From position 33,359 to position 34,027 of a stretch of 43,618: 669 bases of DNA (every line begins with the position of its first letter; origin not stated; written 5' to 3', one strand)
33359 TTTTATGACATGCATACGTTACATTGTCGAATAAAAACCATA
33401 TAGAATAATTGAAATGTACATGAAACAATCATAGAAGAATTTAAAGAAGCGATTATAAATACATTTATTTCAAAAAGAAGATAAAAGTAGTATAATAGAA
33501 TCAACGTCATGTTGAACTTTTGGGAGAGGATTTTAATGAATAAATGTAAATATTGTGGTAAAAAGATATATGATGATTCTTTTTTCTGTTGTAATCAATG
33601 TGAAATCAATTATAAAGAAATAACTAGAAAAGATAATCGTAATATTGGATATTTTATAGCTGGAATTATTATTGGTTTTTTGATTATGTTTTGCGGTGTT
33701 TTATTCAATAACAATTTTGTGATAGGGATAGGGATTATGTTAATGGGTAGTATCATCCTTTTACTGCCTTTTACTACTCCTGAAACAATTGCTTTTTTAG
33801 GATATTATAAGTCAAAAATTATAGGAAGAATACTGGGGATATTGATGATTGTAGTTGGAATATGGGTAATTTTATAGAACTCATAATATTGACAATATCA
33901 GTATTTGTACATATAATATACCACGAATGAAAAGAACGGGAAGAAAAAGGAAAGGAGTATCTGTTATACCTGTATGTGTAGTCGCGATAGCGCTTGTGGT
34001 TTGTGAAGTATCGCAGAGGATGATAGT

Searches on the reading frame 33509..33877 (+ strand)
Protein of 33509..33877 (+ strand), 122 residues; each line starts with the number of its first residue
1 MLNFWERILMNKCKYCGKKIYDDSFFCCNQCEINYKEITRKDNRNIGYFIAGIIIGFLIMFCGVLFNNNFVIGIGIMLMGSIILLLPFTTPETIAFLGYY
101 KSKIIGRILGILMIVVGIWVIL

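Call 13: search_protein_families(library=pfam, proteins=[window:33509-33877:+], max_evalue=0.01)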
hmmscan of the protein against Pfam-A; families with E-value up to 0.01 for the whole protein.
window:33509-33877:+ (122 aa): 1 family
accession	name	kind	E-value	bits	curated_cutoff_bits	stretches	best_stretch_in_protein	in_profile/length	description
PF09889.16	DUF2116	-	0.0002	21.7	26.8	1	13-60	6-52/59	Probable treble clef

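Call 52: search_protein_families(library=ncbifam, proteins=[window:33509-33877:+], max_evalue=0.001)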
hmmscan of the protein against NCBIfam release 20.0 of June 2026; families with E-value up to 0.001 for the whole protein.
window:33509-33877:+ (122 aa): 0 families
